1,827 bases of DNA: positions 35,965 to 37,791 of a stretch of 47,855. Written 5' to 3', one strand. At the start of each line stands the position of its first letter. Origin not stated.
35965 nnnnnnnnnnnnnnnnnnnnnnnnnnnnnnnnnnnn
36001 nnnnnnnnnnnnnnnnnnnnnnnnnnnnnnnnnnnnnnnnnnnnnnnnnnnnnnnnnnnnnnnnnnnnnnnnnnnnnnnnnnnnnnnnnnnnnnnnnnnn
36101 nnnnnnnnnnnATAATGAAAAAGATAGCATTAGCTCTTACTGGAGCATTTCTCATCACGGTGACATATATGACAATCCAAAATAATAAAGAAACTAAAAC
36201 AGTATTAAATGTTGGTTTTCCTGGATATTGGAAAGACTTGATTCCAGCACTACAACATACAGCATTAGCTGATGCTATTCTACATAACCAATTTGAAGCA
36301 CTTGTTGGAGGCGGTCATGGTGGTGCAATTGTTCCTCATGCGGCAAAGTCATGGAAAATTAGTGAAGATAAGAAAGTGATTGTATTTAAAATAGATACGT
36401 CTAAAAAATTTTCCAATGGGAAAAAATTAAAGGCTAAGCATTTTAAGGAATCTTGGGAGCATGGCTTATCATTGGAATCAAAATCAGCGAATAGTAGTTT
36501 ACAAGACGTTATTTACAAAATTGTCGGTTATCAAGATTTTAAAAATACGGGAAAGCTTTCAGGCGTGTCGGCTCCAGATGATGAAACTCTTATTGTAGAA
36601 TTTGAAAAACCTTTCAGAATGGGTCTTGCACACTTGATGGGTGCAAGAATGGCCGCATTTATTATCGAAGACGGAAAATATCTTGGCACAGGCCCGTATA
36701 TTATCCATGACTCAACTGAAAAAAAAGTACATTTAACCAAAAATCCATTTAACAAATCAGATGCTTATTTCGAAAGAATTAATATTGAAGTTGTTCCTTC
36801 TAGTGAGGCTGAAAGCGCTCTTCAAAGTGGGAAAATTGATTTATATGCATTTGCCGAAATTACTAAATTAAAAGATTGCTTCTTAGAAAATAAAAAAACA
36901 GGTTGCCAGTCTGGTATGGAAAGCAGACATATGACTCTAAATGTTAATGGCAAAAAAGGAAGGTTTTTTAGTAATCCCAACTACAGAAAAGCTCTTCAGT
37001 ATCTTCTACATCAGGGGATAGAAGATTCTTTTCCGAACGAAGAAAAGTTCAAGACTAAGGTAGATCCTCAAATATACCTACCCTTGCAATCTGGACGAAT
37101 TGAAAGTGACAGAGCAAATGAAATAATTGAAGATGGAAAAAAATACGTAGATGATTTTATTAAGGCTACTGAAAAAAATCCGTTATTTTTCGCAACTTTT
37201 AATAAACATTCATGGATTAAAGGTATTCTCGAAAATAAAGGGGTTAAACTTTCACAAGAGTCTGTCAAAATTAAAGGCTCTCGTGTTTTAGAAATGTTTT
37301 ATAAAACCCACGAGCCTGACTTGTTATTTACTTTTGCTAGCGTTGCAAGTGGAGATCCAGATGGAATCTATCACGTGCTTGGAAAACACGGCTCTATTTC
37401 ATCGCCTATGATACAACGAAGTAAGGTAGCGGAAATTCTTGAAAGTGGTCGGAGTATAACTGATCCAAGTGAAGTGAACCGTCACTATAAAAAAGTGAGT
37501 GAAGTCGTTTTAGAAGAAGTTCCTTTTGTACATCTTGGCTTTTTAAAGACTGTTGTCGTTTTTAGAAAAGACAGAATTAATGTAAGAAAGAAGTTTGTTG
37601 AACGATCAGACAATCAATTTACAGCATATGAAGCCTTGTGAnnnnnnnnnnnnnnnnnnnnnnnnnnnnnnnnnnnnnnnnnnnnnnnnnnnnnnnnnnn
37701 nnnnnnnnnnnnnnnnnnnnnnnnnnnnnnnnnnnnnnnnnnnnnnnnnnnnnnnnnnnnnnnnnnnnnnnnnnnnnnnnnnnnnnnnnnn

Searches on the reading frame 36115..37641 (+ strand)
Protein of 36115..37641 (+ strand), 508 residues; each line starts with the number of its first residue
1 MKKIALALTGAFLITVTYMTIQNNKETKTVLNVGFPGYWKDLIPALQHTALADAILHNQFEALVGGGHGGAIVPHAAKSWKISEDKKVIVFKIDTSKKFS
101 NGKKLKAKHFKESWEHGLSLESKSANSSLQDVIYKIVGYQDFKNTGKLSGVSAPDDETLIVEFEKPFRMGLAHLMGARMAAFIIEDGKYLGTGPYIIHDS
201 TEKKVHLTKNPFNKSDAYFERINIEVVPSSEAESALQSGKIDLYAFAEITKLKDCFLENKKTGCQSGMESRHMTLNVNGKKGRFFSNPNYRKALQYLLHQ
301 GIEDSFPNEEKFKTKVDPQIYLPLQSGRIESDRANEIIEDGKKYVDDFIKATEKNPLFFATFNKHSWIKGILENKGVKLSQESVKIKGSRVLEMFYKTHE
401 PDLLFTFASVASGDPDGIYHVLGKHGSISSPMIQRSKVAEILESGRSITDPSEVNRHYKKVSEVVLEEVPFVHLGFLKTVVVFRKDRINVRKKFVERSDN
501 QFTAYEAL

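Call 5: search_protein_families(library=pfam, proteins=[window:36115-37641:+], max_evalue=0.01)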
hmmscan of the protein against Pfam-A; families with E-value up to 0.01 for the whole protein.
window:36115-37641:+ (508 aa): 1 family
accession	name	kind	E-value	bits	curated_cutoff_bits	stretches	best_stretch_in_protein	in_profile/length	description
PF00496.27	SBP_bac_5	-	2.1e-33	116.4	32.4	1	72-298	2-226/368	Bacterial extracellular solute-binding proteins, family 5 Middle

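Call 18: search_protein_families(library=ncbifam, proteins=[window:36115-37641:+], max_evalue=0.01)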
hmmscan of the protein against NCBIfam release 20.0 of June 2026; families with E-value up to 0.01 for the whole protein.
window:36115-37641:+ (508 aa): 7 families
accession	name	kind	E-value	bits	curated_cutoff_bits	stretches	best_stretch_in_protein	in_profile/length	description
TIGR02294.1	nickel_nikA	equivalog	9e-18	64.1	393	1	60-298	36-276/501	nickel ABC transporter substrate-binding protein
NF045467.1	Opp4A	equivalog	1.1e-11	43.7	650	1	46-248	53-268/556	oligopeptide ABC transporter substrate-binding protein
NF045468.1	Opp5A_nikA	equivalog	1.7e-10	40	600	1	28-299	17-269/488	nickel ABC transporter substrate-binding protein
NF047575.1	opine_bind_CntA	exception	4.5e-08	32.1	800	1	60-243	66-247/535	staphylopine-dependent metal ABC transporter substrate-binding lipoprotein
NF011684.0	PRK15104.1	equivalog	2.1e-07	30.1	947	1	55-166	65-177/543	oligopeptide ABC transporter substrate-binding protein OppA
NF007287.0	PRK09755.1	equivalog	5.3e-06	25.5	1098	1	51-167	55-173/535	ABC transporter substrate-binding protein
NF011942.0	PRK15413.1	equivalog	0.009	14.7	594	0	44-298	43-293/512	glutathione ABC transporter substrate-binding protein GsiB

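Call 19: find_encoding_contigs(protein=window:36115-37641:+, flank=10000, max_places=6)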
Protein window:36115-37641:+ (508 aa): 1 contig read that carries it; 1 place shown.
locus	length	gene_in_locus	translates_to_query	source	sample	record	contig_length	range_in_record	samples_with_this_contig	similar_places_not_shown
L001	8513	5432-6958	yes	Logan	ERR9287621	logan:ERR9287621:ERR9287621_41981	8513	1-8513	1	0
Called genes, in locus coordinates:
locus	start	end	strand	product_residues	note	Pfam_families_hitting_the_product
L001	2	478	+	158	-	?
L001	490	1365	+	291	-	PF01545:Cation_efflux, PF16916:ZT_dimer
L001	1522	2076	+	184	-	PF04191:PEMT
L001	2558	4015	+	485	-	PF00072:Response_reg, PF00158:Sigma54_activat, PF14532:Sigma54_activ_2, PF07724:AAA_2 (weak), PF07728:AAA_5 (weak), PF25601:AAA_lid_14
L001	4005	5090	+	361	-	PF04055:Radical_SAM, PF13353:Fer4_12 (weak)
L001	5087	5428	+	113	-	-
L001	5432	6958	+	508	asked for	PF00496:SBP_bac_5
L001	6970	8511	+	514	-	?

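Call 20: find_homologous_proteins(query=window:36115-37641:+, max_evalue=0.00001)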
Query window:36115-37641:+ (508 aa): 544 proteins with E <= 0.00001 among 8000 candidates; the best 120 are listed.
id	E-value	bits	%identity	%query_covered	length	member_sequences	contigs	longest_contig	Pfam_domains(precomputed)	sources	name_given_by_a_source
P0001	0.0e+0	1143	100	100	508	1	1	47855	PF00496.28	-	-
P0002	6.7e-200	683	58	100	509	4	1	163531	PF00496.28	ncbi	-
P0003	4.4e-198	677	60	95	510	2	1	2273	PF00496.28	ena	-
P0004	5.8e-194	663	58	97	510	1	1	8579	PF00496.28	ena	-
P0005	4.9e-191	654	57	99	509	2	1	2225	PF00496.28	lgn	-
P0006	2.1e-181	622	56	95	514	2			PF00496.28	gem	-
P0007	1.0e-170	587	53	99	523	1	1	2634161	PF00496.28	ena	-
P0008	3.2e-170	585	50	100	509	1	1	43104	PF00496.28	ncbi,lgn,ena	-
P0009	3.4e-170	585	52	96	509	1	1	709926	PF00496.28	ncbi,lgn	-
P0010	1.8e-169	583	52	99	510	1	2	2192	PF00496.28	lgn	-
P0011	5.9e-167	574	50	100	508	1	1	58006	PF00496.28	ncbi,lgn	-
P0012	1.4e-165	570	50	100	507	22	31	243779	PF00496.28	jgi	jgi:ABC-type transport system substrate-binding protein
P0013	3.2e-165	569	50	100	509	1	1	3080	PF00496.28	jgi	-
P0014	9.8e-165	567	50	100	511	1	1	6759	PF00496.28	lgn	-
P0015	7.4e-164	564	50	98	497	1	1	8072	PF00496.28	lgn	-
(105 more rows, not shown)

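Call 22: find_related_loci(query=A1, collection=genome_contigs, flank=10000)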
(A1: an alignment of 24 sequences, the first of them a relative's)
Query A1 (508 aa) in genome_contigs; peptide patterns used: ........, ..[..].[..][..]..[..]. (x = any residue, [..] = any of these).
104 stretches matched a pattern; 56 encode a relative of the query (tblastn E <= 1e-3); 53 distinct loci.
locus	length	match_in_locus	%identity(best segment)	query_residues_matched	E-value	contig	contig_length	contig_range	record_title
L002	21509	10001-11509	50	1-505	1e-173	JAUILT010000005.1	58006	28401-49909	MAG: Bdellovibrionia bacterium isolate Co_bin.56 NODE_4011_length_58006_cov_1.171703, whole genome shotgun sequence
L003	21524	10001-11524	49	1-508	5e-164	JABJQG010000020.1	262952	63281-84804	MAG: Bdellovibrionaceae bacterium isolate SI075_bin85 k141_2753351, whole genome shotgun sequence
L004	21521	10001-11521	47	1-508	6e-163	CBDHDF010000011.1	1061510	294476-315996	MAG: Bdellovibrionales bacterium isolate 0a20605d-1f47-4a01-a9e2-0ce7fd87681e genome assembly, contig: contig_11, whole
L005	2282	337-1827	50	4-507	4e-173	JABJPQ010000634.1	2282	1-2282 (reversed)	MAG: Halobacteriovoraceae bacterium isolate SI075_bin7 k141_1906996, whole genome shotgun sequence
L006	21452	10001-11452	48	30-508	8e-154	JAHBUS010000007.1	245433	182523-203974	MAG: Bdellovibrionaceae bacterium isolate ACE_BDE3 BDE3_7, whole genome shotgun sequence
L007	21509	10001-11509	46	12-508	1e-148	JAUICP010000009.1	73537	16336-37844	MAG: Bdellovibrionia bacterium isolate 7_bin.39 NODE_607_length_73537_cov_5.122204, whole genome shotgun sequence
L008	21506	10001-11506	47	6-508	5e-154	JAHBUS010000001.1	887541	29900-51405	MAG: Bdellovibrionaceae bacterium isolate ACE_BDE3 BDE3_1, whole genome shotgun sequence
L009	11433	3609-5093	47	20-508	9e-148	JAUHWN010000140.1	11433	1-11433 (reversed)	MAG: Bdellovibrionia bacterium isolate 2_bin.24 NODE_3902_length_11433_cov_1.032726, whole genome shotgun sequence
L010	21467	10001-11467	46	18-508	4e-148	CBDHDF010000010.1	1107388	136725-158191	MAG: Bdellovibrionales bacterium isolate 0a20605d-1f47-4a01-a9e2-0ce7fd87681e genome assembly, contig: contig_10, whole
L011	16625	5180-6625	43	25-507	9e-130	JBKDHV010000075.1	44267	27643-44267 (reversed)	MAG: Bdellovibrionales bacterium isolate samp_2117_concoct_690 samp_2117_659066, whole genome shotgun sequence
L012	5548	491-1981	43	12-508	1e-129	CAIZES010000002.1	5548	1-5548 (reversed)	MAG: uncultured Silvanigrella sp. isolate VK_bin-3979 genome assembly, contig: bin-3979:002/503, whole genome shotgun se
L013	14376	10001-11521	43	2-508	1e-126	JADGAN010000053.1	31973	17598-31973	MAG: Oligoflexia bacterium isolate nN3bin31 nN3_bin31_NODE_53_length_31973_cov_11.207970, whole genome shotgun sequence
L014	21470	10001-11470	42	19-508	2e-124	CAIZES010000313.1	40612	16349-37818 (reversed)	MAG: uncultured Silvanigrella sp. isolate VK_bin-3979 genome assembly, contig: bin-3979:313/503, whole genome shotgun se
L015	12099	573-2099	40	1-506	9e-123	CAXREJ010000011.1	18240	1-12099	MAG: Bdellovibrionales bacterium isolate YZ09aB_3.4 genome assembly, contig: k141_7214, whole genome shotgun sequence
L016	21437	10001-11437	40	31-506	5e-123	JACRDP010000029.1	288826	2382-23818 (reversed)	MAG: Elusimicrobia bacterium isolate NC_groundwater_1675_Pr3_B-0.1um_66_20 SR-2_scaffold_141_4096767, whole genome shotg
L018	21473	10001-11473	41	19-506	2e-120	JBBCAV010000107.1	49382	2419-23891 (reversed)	Bdellovibrionota bacterium FG-2 24156C00107.1, whole genome shotgun sequence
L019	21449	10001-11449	41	24-507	2e-117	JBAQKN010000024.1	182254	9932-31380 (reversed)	MAG: Pseudobdellovibrio sp. isolate MFD12081_ilm_asm_bin6 k127_61656, whole genome shotgun sequence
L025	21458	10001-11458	52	22-508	9e-175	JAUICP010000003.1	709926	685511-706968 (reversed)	MAG: Bdellovibrionia bacterium isolate 7_bin.39 NODE_14_length_709926_cov_4.964377, whole genome shotgun sequence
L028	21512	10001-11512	39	1-506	3e-113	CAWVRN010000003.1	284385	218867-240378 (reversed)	MAG TPA_asm: uncultured Bdellovibrio sp. isolate ERR3589585_binner123_56 genome assembly, contig: ERZ7462356.4, whole ge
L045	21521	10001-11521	47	1-508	6e-163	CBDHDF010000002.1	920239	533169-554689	MAG: Bdellovibrionales bacterium isolate 0a20605d-1f47-4a01-a9e2-0ce7fd87681e genome assembly, contig: contig_2, whole g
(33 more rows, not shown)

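Call 38: search_protein_families(library=pfam, proteins=[L025:13363-13797:+, L025:13805-14311:+, L025:15140-15520:+, L025:15750-16139:+, L025:16126-17520:+, L025:17520-18581:+, L025:18590-19279:+, L025:19282-20244:+, L025:20244-20834:+, L002:13393-14850:+], max_evalue=0.001)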
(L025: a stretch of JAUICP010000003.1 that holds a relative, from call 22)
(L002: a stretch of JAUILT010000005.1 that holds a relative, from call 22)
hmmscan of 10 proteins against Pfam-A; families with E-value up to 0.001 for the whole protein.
L025:13363-13797:+ (145 aa): 0 families

L025:13805-14311:+ (169 aa): 0 families

L025:15140-15520:+ (127 aa): 0 families

L025:15750-16139:+ (130 aa): 0 families

L025:16126-17520:+ (465 aa): 3 families
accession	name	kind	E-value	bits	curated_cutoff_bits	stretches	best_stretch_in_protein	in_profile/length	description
PF11130.14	TraC_F_IV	-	5.2e-12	45.9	28.1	1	26-359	21-351/375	TraC protein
PF19044.6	P-loop_TraG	-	0.00019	20.6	25.8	0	435-460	28-53/413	TraG P-loop domain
PF03135.19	CagE_TrbE_VirB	-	0.00028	21.4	21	1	238-376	63-191/204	CagE, TrbE, VirB family, component of type IV transporter system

L025:17520-18581:+ (354 aa): 1 family
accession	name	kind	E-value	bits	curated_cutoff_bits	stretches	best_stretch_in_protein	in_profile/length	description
PF19044.6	P-loop_TraG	-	4.5e-32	111.6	25.8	1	10-334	57-401/413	TraG P-loop domain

L025:18590-19279:+ (230 aa): 0 families

L025:19282-20244:+ (321 aa): 0 families

L025:20244-20834:+ (197 aa): 0 families

L002:13393-14850:+ (486 aa): 0 families

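Call 39: search_protein_families(library=pfam, proteins=[L004:13666-17622:+, L004:17757-19526:+, L007:13444-14508:+, L007:14393-17827:+, L010:13373-16342:+, L010:16576-19080:+, L045:13368-16874:+, L003:14050-14844:+, L003:15308-17530:+, L003:17742-19232:+], max_evalue=0.001)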
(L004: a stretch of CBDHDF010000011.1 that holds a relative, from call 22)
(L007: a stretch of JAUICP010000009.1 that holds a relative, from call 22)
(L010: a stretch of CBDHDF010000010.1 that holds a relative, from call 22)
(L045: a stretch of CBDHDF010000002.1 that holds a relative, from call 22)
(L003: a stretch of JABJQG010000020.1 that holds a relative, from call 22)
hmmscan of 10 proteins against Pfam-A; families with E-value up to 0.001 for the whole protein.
L004:13666-17622:+ (1319 aa): 0 families

L004:17757-19526:+ (590 aa): 3 families
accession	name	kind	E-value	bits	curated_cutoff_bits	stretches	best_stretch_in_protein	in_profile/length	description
PF13175.12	AAA_15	-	2.9e-18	67.1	32.1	1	28-333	20-371/374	AAA ATPase domain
PF13304.12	AAA_21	-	1.7e-13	51.7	27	1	32-337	1-304/304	AAA domain, putative AbiEii toxin, Type IV TA system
PF02463.25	SMC_N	-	5.4e-08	33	40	1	17-336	11-202/220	RecF/RecN/SMC N terminal domain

L007:13444-14508:+ (355 aa): 1 family
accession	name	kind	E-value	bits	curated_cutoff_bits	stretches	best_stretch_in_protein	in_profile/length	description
PF01476.26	LysM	-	4.1e-07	30.3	20.9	1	27-79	1-43/43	LysM domain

L007:14393-17827:+ (1145 aa): 4 families
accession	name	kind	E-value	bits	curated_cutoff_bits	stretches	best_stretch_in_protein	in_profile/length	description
PF13385.13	Laminin_G_3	-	1.9e-62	210.3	27.6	3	214-375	2-151/151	Concanavalin A-like lectin/glucanases superfamily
PF02210.31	Laminin_G_2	-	2e-06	28.7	22.9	0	288-363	43-122/126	Laminin G domain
PF00354.24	Pentaxin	-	2.5e-05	24.5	25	0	459-597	25-169/194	Pentaxin family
PF00054.30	Laminin_G_1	-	0.00085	20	24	0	784-850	35-99/131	Laminin G domain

L010:13373-16342:+ (990 aa): 2 families
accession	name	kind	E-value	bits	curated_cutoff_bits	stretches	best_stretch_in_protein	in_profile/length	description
PF00593.30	TonB_dep_Rec_b-barrel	-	2.7e-25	90.6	27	1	477-953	57-436/436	TonB dependent receptor-like, beta-barrel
PF07715.20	Plug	-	4.3e-22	79.1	23.9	1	140-249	5-107/107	TonB-dependent Receptor Plug Domain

L010:16576-19080:+ (835 aa): 2 families
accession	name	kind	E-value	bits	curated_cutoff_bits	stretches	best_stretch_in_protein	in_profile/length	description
PF13676.11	TIR_2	-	9.9e-12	45.9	28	1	14-113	2-98/122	TIR domain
PF01582.25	TIR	-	4.5e-09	36.8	21.3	1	45-108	34-97/179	TIR domain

L045:13368-16874:+ (1169 aa): 26 families (the best 25 are shown)
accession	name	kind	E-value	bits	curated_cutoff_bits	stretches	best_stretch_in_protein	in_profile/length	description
PF00515.34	TPR_1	-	2.4e-161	518.1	27.8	22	423-453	3-33/34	Tetratricopeptide repeat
PF07719.23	TPR_2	-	1e-149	475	27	17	491-521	3-33/34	Tetratricopeptide repeat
PF13181.12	TPR_8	-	6.4e-129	409.8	25.7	15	354-385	2-33/34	Tetratricopeptide repeat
PF13414.12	TPR_11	-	1e-104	342.4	26.8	12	331-367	6-42/42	TPR repeat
PF13431.12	TPR_17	-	3.6e-100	320.5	24.4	1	342-373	2-33/34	Tetratricopeptide repeat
PF13371.12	TPR_9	-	1.7e-67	223.8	35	1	468-521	8-61/73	Tetratricopeptide repeat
PF13432.12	TPR_16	-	3.2e-67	222.9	32.7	6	971-1031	3-63/65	Tetratricopeptide repeat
PF13428.12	TPR_14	-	4.8e-48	157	23.5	0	322-360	4-42/44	Tetratricopeptide repeat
PF13424.12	TPR_12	-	9.5e-38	128.7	30.1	0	325-382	9-74/77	Tetratricopeptide repeat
PF13174.12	TPR_6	-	2.5e-31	106.6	26.3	0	934-964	3-33/33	Tetratricopeptide repeat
PF03704.23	BTAD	-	2.7e-22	80.2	22.1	0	963-1025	60-122/146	Bacterial transcriptional activator domain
PF23914.1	TPR_CcmH_CycH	-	1.4e-16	61.1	42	0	972-1010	57-95/158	Cytochrome c-type biogenesis protein H TPR domain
PF13429.12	TPR_15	-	1.7e-16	60.9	26.2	0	354-440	147-233/280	Tetratricopeptide repeat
PF14559.12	TPR_19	-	1.1e-10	42.1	25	0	976-1019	2-45/68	Tetratricopeptide repeat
PF24575.1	TPR_Slam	-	7.9e-10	39.5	35.2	0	920-966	38-82/104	Surface lipoprotein assembly modifier, N-terminal TPR repeats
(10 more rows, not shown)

L003:14050-14844:+ (265 aa): 0 families

L003:15308-17530:+ (741 aa): 7 families
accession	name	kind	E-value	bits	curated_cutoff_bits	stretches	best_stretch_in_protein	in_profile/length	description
PF02421.24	FeoB_N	-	8.3e-64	214.3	27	1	12-165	2-155/156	Ferrous iron transport protein B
PF07670.19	Gate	-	7.4e-36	123.2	29.6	2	366-462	2-101/104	Nucleoside recognition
PF01926.29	MMR_HSR1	-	3.1e-19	69.6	21.9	1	12-123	1-112/113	50S ribosome-binding GTPase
PF07664.17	FeoB_C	-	3.1e-16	59.3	26.6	1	474-529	1-54/54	Ferrous iron transport protein B C terminus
PF17910.6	FeoB_Cyto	-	1.3e-14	54.8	23.4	1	183-279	1-90/90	FeoB cytosolic helical domain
PF09439.16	SRPRB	-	1.4e-06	28.2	25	1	12-112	5-96/178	Signal recognition particle receptor beta subunit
PF00009.33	GTP_EFTU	-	1.6e-06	28.3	26.5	1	11-167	4-183/188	Elongation factor Tu GTP binding domain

L003:17742-19232:+ (497 aa): 0 families

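Call 51: search_protein_families(library=pfam, proteins=[L006:336-2309:+, L006:2969-4189:-, L006:5904-6617:+, L006:13396-14184:+, L018:14696-16084:-, L018:16399-17547:-, L018:18158-20377:+, L025:4841-6631:-, L025:2421-3827:-, L008:485-1534:+], max_evalue=0.001)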
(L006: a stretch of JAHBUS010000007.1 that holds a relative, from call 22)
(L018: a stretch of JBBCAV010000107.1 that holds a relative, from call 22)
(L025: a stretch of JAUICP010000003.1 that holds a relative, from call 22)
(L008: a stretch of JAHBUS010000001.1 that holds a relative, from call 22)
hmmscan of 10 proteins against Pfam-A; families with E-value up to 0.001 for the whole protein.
L006:336-2309:+ (658 aa): 5 families
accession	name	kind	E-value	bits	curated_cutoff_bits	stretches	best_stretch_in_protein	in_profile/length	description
PF00271.37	Helicase_C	-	5.3e-21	75.4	23.5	1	434-546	4-109/110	Helicase conserved C-terminal domain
PF17757.6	UvrB_inter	-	1.4e-18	67.2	22.9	1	161-250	2-91/91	UvrB interaction domain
PF12344.14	UvrB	-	9e-16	57.9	27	1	553-593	1-41/43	Ultra-violet resistance protein B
PF04851.21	ResIII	-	1.1e-13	51.9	22.5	1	17-88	7-83/164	Type III restriction enzyme, res subunit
PF00270.35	DEAD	-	6.6e-07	29.6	26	1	17-84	3-71/167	DEAD/DEAH box helicase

L006:2969-4189:- (407 aa): 4 families
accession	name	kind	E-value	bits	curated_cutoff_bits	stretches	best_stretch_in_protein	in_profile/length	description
PF08240.17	ADH_N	-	4.4e-19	69.1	23.5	1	44-155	2-98/104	Alcohol dehydrogenase GroES-like domain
PF00107.32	ADH_zinc_N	-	7.9e-09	36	31.8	1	206-311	1-91/129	Zinc-binding dehydrogenase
PF01262.27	AlaDh_PNT_C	-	0.00028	20.8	23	1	181-249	9-81/214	Alanine dehydrogenase/PNT, C-terminal domain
PF00291.31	PALP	-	0.00068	19.5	35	0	195-256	54-117/295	Pyridoxal-phosphate dependent enzyme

L006:5904-6617:+ (238 aa): 0 families

L006:13396-14184:+ (263 aa): 0 families

L018:14696-16084:- (463 aa): 3 families
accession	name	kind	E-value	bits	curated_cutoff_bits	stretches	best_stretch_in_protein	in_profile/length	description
PF07690.21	MFS_1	-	4.5e-36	124.9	33.4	2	56-406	3-334/347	Major Facilitator Superfamily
PF00083.30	Sugar_tr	-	9.3e-36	124.1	22.3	2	55-255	6-201/452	Sugar (and other) transporter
PF13347.12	MFS_2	-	2e-07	30.4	27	1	103-398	50-349/427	MFS/sugar transport protein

L018:16399-17547:- (383 aa): 0 families

L018:18158-20377:+ (740 aa): 0 families

L025:4841-6631:- (597 aa): 7 families
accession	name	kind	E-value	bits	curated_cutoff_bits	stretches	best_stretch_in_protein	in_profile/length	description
PF13175.12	AAA_15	-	2.8e-34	119.8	32.1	2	66-317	125-374/374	AAA ATPase domain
PF13304.12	AAA_21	-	9.4e-18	65.7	27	1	28-318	4-304/304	AAA domain, putative AbiEii toxin, Type IV TA system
PF02463.25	SMC_N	-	7e-14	52.2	40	1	3-327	2-210/220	RecF/RecN/SMC N terminal domain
PF11398.14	DUF2813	-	1.3e-12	48.3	21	2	254-351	261-360/372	Protein of unknown function (DUF2813)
PF20469.4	OLD-like_TOPRIM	-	8.1e-12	45.9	23.2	1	364-430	1-67/67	Overcoming lysogenization defect protein-like, TOPRIM domain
PF13476.12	AAA_23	-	1.3e-05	26.4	27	1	5-101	1-87/201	AAA domain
PF13514.12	AAA_27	-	0.00083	19.4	22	0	1-47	1-51/206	AAA domain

L025:2421-3827:- (469 aa): 1 family
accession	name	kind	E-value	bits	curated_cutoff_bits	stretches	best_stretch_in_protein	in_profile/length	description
PF00905.27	Transpeptidase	-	4e-31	108.8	22.1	1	146-339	30-282/299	Penicillin binding protein transpeptidase domain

L008:485-1534:+ (350 aa): 1 family
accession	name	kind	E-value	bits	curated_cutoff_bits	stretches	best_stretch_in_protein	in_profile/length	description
PF00078.32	RVT_1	-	1.4e-23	84.1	29.6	1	73-267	8-203/205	Reverse transcriptase (RNA-dependent DNA polymerase)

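Call 58: find_encoding_contigs(protein=P0002, flank=10000, max_places=2)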
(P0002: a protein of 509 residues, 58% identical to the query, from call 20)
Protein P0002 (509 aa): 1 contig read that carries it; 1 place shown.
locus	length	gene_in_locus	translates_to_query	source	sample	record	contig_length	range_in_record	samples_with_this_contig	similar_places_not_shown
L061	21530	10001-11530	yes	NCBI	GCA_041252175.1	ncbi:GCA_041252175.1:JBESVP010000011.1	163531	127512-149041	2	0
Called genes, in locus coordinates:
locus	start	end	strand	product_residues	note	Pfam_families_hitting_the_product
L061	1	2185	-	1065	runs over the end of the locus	PF00873:ACR_tran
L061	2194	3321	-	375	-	PF19335:HMBD, PF25869:3HB_CusB (faint), PF25954:Beta-barrel_RND_2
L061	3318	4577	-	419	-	PF02321:OEP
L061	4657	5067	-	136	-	-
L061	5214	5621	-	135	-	-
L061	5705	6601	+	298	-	PF00126:HTH_1, PF03466:LysR_substrate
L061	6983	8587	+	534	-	PF00072:Response_reg, PF00158:Sigma54_activat, PF14532:Sigma54_activ_2, PF07728:AAA_5 (weak), PF25601:AAA_lid_14, PF18024:HTH_50 (weak)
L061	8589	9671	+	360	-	PF04055:Radical_SAM, PF13353:Fer4_12 (weak)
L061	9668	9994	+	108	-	-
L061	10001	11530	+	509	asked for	PF00496:SBP_bac_5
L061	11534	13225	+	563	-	PF02518:HATPase_c, PF13589:HATPase_c_3 (weak)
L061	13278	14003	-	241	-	PF13676:TIR_2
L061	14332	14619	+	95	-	-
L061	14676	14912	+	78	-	-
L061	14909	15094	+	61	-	-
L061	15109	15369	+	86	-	-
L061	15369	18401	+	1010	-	PF02534:T4SS-DNA_transf (faint), PF10412:TrwB_AAD_bind (faint), PF12696:TraG-D_C (weak)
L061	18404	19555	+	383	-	PF00437:T2SSE, PF13191:AAA_16 (faint)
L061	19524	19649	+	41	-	-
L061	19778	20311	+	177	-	PF13728:TraF (weak), PF13098:Thioredoxin_2 (faint)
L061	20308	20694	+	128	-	-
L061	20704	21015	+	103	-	-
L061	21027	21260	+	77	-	-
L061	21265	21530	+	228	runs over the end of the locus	PF05309:TraE (weak)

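Call 59: find_encoding_contigs(protein=P0007, flank=10000, max_places=2)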
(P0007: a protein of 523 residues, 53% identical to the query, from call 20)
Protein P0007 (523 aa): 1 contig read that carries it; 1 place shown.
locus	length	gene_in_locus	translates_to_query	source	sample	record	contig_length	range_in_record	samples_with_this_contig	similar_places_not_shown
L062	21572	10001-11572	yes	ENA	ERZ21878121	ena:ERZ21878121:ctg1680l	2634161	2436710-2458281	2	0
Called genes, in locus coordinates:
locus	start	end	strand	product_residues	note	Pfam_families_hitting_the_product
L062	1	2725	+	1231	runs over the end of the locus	-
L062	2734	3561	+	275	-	PF01507:PAPS_reduct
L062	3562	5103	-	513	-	-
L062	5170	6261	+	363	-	PF00155:Aminotran_1_2 (weak), PF00266:Aminotran_5, PF01041:DegT_DnrJ_EryC1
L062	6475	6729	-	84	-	-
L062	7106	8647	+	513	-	PF00072:Response_reg, PF07724:AAA_2 (faint), PF00158:Sigma54_activat, PF14532:Sigma54_activ_2, PF07728:AAA_5 (weak), PF25601:AAA_lid_14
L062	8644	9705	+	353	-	PF04055:Radical_SAM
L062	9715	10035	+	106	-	-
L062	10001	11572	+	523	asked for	PF00496:SBP_bac_5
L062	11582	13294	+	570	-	PF02518:HATPase_c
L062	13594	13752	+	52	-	-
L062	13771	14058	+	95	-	-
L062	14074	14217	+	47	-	-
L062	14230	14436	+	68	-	-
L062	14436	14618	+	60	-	-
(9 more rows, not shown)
